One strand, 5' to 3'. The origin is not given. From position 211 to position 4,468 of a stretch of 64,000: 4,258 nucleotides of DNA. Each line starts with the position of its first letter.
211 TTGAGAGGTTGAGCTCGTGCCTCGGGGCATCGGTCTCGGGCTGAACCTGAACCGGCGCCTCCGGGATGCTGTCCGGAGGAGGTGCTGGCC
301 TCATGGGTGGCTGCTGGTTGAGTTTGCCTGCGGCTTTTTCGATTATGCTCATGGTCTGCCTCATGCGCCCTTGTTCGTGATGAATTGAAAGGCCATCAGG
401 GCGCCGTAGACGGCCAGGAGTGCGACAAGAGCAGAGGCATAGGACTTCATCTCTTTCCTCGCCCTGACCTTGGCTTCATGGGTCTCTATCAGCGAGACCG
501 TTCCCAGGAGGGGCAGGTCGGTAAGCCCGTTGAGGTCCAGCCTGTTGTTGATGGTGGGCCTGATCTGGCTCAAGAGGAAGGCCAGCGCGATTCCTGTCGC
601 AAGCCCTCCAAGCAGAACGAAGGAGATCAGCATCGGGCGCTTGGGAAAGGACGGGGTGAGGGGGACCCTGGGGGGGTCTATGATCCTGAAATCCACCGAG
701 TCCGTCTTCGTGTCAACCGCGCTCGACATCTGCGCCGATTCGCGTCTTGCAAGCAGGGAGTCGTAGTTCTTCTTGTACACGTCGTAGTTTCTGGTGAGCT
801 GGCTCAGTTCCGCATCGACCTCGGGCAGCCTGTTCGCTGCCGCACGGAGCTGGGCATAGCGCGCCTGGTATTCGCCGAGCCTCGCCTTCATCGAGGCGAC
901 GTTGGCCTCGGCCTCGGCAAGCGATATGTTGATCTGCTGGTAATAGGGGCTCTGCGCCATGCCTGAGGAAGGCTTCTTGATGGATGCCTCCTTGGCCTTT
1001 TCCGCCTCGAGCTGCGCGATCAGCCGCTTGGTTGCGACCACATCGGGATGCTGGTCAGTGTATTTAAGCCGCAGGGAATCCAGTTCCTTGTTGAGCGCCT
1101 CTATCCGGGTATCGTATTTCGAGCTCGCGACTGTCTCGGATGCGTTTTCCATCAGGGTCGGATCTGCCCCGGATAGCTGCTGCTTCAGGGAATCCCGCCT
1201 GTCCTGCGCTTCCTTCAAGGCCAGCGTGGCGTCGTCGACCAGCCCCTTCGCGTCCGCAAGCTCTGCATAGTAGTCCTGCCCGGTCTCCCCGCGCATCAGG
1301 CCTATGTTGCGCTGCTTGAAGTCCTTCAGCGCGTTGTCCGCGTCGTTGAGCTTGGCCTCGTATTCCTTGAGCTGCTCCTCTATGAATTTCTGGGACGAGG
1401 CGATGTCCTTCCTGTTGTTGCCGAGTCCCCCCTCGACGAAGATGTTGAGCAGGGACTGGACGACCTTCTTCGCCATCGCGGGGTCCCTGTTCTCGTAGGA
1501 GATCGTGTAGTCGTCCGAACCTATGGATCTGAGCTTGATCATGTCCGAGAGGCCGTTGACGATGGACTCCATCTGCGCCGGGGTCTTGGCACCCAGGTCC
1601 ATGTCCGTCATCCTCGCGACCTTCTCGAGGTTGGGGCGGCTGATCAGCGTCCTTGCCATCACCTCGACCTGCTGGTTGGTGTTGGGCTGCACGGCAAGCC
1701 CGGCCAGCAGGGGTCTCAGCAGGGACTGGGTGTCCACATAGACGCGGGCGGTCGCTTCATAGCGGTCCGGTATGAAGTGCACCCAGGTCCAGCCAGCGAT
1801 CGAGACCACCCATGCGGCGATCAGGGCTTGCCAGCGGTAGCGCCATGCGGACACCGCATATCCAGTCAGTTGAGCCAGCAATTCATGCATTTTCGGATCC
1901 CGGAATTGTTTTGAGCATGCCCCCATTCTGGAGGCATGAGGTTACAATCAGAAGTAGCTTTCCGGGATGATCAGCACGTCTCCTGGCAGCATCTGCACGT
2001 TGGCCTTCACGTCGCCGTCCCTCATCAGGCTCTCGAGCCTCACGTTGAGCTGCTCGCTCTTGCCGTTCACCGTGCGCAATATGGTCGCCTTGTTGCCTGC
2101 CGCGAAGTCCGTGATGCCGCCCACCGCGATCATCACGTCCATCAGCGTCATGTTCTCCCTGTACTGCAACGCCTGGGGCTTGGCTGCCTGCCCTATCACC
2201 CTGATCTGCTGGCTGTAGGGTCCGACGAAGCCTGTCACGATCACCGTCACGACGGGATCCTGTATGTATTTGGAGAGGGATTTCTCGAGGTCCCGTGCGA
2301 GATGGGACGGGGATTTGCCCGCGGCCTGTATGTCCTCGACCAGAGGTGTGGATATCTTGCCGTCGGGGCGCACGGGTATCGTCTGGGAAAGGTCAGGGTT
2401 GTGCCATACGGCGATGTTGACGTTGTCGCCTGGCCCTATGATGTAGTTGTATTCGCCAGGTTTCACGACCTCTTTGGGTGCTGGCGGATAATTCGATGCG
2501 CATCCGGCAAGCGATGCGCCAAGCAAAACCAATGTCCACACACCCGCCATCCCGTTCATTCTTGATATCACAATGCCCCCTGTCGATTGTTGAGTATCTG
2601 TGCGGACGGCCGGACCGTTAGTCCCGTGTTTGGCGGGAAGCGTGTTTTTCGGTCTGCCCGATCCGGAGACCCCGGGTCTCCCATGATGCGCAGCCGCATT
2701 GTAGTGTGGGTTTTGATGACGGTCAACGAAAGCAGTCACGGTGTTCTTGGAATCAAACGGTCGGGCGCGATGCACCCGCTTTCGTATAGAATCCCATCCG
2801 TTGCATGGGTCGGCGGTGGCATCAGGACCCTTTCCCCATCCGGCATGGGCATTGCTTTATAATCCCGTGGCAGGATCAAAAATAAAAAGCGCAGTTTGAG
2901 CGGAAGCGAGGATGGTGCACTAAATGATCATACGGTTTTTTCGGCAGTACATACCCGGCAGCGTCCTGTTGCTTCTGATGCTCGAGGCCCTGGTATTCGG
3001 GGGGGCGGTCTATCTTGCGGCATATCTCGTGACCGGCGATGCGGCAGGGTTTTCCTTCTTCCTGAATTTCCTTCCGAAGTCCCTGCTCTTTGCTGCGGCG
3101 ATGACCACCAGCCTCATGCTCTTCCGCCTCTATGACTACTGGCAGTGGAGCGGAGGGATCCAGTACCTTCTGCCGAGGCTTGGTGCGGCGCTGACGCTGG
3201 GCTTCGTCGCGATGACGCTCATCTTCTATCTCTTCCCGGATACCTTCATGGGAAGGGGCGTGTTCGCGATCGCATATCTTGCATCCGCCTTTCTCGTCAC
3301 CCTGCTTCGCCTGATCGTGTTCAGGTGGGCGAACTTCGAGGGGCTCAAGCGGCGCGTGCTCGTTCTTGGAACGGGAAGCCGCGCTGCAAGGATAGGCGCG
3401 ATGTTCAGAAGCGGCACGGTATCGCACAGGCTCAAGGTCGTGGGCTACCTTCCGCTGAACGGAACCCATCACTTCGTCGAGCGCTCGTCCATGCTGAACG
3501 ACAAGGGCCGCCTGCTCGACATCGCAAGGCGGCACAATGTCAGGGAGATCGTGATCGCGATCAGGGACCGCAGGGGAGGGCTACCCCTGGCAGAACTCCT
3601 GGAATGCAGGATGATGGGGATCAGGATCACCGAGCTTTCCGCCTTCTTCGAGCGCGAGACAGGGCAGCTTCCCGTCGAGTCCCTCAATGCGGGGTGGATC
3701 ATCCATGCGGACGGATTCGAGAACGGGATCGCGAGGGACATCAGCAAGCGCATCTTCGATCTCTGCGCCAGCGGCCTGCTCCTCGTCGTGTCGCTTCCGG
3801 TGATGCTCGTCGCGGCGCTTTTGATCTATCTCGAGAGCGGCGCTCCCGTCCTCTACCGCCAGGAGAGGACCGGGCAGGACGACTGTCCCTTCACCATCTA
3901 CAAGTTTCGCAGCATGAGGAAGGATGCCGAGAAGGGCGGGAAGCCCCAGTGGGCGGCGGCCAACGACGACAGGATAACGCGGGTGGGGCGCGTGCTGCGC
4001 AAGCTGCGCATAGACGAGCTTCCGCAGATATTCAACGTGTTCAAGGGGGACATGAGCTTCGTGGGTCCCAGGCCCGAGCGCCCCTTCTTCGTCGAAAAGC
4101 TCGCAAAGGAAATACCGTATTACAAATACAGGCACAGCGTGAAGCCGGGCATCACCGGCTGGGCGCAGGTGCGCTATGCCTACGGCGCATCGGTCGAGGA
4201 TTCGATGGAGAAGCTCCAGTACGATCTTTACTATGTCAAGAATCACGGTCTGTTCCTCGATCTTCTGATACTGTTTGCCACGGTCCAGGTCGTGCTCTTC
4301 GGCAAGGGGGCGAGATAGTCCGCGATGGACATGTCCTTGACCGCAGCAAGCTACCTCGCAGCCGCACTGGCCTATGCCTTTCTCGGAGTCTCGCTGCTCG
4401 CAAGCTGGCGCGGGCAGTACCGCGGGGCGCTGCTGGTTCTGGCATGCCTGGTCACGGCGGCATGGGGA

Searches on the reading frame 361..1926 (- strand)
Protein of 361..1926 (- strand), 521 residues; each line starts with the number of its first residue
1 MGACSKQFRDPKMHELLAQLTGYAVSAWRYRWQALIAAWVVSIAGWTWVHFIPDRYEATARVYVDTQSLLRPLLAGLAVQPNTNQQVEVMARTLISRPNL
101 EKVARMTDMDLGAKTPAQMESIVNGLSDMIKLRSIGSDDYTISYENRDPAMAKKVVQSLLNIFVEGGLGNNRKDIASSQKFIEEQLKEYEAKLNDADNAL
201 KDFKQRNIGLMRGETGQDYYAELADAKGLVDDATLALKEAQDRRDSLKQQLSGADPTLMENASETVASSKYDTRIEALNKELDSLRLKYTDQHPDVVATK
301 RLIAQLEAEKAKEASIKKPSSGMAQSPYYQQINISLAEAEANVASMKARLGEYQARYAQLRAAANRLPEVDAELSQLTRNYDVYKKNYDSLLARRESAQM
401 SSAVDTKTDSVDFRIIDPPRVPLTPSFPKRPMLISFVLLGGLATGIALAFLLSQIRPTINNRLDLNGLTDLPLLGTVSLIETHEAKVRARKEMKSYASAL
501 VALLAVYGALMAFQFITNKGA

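Call 68: search_protein_families(library=ncbifam, proteins=[window:361-1926:-], max_evalue=0.00001)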
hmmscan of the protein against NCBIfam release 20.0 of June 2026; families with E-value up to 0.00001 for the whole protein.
window:361-1926:- (521 aa): 5 families
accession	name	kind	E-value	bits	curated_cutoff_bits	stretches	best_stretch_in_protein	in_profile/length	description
TIGR03007.1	pepcterm_ChnLen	equivalog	2.2e-185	616.7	278.85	1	19-514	2-497/498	XrtA system polysaccharide chain length determinant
TIGR03017.1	EpsF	equivalog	3e-13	49.3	422.75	1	52-478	35-444/444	chain length determinant protein EpsF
TIGR01005.1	eps_transp_fam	subfamily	7.6e-10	37.6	411.7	1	239-484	255-484/754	exopolysaccharide transport protein family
NF008568.0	PRK11519.1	equivalog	1e-08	33.9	1068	0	121-207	209-297/720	tyrosine-protein kinase Wzc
NF041864.1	EpsV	equivalog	1.1e-06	27.5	800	1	134-475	160-479/484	PCP family exopolysaccharide biosynthesis protein EpsV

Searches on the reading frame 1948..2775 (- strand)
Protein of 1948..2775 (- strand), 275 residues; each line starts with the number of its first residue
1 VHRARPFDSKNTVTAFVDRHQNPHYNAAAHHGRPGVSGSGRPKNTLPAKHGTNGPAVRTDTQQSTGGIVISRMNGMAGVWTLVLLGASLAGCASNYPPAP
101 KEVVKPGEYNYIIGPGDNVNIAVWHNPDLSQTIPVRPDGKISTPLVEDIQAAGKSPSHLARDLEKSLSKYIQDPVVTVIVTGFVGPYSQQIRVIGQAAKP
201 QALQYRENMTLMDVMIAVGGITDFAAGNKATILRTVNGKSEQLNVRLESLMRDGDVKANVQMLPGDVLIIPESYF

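Call 68: search_protein_families(library=ncbifam, proteins=[window:1948-2775:-], max_evalue=0.00001)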
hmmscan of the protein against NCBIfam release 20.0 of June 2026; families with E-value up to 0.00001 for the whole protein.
window:1948-2775:- (275 aa): 4 families
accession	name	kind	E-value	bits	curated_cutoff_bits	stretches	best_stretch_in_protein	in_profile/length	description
TIGR03027.2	pepcterm_export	equivalog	8.7e-73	243.6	180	1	110-275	2-169/169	XrtA/PEP-CTERM system exopolysaccharide export protein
NF041843.1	EpsY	equivalog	1.2e-28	99.8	320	1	105-270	47-210/211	exopolysaccharide export protein EpsY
TIGR03028.1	EpsE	equivalog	3e-24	85.7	262.65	1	110-270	1-159/239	polysaccharide export protein EpsE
NF011658.0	PRK15078.1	subfamily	2e-21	76.2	333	1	108-272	82-251/380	polysaccharide export protein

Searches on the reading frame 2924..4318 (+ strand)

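Call 68: search_protein_families(library=ncbifam, proteins=[window:2924-4318:+], max_evalue=0.00001)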
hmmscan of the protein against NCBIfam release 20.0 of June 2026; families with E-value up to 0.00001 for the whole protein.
window:2924-4318:+ (464 aa): 10 families
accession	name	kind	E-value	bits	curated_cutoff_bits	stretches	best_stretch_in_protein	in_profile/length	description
TIGR03013.1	EpsB_2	subfamily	8.9e-169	562.2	393.35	1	21-464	3-443/443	TIGR03013 family XrtA/PEP-CTERM system glycosyltransferase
TIGR03025.1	EPS_sugtrans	subfamily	5.5e-126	421.4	295.55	1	29-464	11-445/445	exopolysaccharide biosynthesis polyprenyl glycosylphosphotransferase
TIGR03023.1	WcaJ_sugtrans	equivalog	1.6e-93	314.5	410.75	1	27-463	9-452/453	undecaprenyl-phosphate glucose phosphotransferase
TIGR03022.1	WbaP_sugtrans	subfamily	7.9e-60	203.4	403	1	31-464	18-456/456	undecaprenyl-phosphate galactose phosphotransferase WbaP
NF050817.1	PolSacchBiosHfsE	equivalog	1.1e-51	176.1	750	1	54-458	52-460/467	polysaccharide biosynthesis protein HfsE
NF041877.1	EPS_EpsZ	equivalog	1.1e-46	159.4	800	1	113-463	102-458/459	exopolysaccharide biosynthesis polyisoprenyl-phosphate hexose-1-phosphate transferase EpsZ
NF007518.0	PRK10124.1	equivalog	2.9e-46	158.2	684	1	187-461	186-461/464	undecaprenyl-phosphate glucose phosphotransferase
NF052601.1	undeca_RfbP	equivalog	7.7e-41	140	330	2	346-461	130-239/244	undecaprenyl-phosphate galactose phosphotransferase family protein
NF011751.0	PRK15204.1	equivalog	1.9e-34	119.1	907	1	99-463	102-475/476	undecaprenyl-phosphate galactose phosphotransferase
NF045514.1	glycotran_HepC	equivalog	1.3e-20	73.6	140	1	273-384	115-211/220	heterocyst development glycosyltransferase HepC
